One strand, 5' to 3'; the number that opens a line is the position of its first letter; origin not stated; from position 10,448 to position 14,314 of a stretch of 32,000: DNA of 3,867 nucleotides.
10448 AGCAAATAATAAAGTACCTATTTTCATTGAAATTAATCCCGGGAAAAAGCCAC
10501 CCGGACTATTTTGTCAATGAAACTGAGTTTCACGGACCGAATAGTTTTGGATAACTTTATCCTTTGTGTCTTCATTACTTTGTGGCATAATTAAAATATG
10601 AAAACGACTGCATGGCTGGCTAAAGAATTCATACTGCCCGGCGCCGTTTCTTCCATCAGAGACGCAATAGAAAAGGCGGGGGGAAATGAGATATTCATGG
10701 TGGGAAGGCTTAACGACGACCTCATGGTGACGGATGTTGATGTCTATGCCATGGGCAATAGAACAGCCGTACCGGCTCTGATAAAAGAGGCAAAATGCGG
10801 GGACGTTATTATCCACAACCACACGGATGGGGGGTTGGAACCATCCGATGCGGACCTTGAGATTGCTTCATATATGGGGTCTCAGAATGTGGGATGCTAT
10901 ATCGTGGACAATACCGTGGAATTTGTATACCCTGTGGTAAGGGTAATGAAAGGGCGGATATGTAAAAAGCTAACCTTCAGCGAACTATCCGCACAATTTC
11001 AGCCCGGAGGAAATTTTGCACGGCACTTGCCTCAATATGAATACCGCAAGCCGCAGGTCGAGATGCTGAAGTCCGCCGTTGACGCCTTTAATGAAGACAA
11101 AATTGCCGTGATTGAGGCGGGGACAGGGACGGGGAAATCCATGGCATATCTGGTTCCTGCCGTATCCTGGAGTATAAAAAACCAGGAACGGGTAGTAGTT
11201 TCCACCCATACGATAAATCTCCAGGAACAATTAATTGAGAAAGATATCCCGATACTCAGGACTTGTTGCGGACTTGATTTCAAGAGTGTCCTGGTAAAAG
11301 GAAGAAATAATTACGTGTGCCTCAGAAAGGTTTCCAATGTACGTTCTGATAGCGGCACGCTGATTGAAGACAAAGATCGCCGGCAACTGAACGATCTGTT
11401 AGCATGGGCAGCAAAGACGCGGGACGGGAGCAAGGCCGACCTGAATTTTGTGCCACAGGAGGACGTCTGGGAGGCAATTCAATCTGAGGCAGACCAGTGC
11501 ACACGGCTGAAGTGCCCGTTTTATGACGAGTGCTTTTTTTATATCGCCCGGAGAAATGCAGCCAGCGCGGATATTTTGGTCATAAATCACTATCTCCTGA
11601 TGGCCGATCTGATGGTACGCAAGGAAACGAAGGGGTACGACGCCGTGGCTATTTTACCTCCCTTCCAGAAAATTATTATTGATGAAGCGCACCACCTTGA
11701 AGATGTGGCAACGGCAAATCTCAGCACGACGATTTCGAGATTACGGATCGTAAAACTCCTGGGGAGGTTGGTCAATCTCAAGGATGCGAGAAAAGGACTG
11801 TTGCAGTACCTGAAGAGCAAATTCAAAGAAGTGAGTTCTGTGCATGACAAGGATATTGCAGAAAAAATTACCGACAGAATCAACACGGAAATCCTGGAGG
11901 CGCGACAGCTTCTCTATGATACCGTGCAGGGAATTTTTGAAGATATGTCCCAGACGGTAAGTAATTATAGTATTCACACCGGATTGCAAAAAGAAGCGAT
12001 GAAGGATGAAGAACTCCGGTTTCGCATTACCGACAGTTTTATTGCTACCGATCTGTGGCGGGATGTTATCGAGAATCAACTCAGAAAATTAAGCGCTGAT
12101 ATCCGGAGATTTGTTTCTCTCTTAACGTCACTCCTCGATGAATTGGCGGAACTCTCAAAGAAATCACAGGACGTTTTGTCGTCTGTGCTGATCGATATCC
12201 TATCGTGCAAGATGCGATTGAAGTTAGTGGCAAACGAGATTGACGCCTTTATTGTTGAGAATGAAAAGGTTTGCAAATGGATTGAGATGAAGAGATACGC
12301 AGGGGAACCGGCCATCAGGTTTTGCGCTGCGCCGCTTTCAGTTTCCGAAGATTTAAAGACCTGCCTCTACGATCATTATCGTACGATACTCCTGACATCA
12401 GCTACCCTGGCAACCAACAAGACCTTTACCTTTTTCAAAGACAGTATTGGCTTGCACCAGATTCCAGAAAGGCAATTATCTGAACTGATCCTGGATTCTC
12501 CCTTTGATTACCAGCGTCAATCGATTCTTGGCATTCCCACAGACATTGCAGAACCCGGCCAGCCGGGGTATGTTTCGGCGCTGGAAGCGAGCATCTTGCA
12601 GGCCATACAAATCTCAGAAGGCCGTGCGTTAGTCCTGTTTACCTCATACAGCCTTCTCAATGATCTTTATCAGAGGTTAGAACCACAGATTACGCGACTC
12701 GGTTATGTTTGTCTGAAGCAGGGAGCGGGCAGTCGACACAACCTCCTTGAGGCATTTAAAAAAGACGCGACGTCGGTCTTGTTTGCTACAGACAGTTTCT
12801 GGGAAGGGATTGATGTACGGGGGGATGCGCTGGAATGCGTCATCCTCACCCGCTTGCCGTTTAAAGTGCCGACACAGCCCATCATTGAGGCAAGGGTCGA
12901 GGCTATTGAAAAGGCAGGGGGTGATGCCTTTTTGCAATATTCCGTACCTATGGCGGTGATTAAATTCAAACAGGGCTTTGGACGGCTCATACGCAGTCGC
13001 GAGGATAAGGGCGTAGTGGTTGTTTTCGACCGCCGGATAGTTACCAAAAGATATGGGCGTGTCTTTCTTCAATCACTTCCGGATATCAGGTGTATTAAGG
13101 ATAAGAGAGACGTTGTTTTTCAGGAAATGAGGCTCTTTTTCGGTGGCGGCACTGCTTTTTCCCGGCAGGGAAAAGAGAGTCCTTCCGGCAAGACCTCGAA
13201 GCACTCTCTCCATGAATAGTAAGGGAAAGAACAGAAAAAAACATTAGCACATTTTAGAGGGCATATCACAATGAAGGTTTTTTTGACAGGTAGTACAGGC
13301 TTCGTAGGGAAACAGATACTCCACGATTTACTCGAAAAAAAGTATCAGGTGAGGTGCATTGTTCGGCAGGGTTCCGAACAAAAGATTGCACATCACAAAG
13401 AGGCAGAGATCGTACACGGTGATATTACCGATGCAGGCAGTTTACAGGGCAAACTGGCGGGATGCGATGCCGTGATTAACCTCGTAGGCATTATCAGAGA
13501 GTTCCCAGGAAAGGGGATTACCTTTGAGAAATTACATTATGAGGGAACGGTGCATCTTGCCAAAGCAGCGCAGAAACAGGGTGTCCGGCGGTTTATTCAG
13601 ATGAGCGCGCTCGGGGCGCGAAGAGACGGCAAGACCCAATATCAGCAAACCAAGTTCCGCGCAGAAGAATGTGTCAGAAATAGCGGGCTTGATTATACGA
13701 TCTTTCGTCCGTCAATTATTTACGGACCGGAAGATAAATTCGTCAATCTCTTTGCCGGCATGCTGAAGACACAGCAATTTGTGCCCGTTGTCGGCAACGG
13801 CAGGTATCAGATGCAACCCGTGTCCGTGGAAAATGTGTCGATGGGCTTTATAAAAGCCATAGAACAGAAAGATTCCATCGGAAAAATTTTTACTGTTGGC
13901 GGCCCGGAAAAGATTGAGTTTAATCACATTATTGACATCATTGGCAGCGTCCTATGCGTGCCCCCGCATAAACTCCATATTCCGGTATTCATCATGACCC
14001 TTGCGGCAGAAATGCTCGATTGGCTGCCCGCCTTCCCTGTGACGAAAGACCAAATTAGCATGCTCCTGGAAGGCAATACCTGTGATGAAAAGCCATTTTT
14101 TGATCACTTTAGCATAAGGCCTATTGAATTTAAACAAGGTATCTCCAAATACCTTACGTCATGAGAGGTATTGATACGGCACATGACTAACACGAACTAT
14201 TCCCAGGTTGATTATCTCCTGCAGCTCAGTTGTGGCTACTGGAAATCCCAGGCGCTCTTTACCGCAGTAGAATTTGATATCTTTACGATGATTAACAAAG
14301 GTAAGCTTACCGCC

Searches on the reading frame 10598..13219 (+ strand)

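Call 8: search_protein_families(library=pfam, proteins=[window:10598-13219:+])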
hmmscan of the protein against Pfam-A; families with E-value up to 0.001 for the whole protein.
window:10598-13219:+ (873 aa): 5 families
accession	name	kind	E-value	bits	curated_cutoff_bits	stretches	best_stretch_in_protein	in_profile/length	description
PF13307.12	Helicase_C_2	-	8.6e-49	166.3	25.3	1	666-828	1-168/170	Helicase C-terminal domain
PF00270.35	DEAD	-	2.3e-13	50.6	26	1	159-229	6-77/167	DEAD/DEAH box helicase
PF04851.21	ResIII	-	1.3e-09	38.6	22.5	1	147-215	2-72/164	Type III restriction enzyme, res subunit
PF06733.21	DEAD_2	-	1.8e-05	24.9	21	1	311-381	105-169/172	DEAD_2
PF00271.37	Helicase_C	-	0.0006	20.5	23.5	0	671-757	12-96/110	Helicase conserved C-terminal domain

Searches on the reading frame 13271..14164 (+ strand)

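Call 8: search_protein_families(library=pfam, proteins=[window:13271-14164:+])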
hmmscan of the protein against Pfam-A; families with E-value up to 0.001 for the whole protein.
window:13271-14164:+ (297 aa): 8 families
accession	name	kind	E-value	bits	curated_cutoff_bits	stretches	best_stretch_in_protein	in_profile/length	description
PF13460.12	NAD_binding_10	-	5.5e-29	101.8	27.2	1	7-151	1-147/184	NAD(P)H-binding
PF01370.27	Epimerase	-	7.5e-27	94.7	20.9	1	3-210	1-240/240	NAD dependent epimerase/dehydratase family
PF01073.25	3Beta_HSD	-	3.5e-17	62.8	22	2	5-116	2-119/280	3-beta hydroxysteroid dehydrogenase/isomerase family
PF05368.20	NmrA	-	1.7e-15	57.8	27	1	2-164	4-160/298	NmrA-like family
PF07993.18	NAD_binding_4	-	5.5e-15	55.7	20.1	2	5-55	1-54/258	Male sterility protein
PF16363.11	GDP_Man_Dehyd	-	1.4e-09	38.3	27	1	5-112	2-128/332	GDP-mannose 4,6 dehydratase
PF04321.23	RmlD_sub_bind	-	1.7e-09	37.7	27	1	122-202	123-202/287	RmlD substrate binding domain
PF03435.24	Sacchrp_dh_NADP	-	0.00058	20.6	25.1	0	4-75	2-79/129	Saccharopine dehydrogenase NADP binding domain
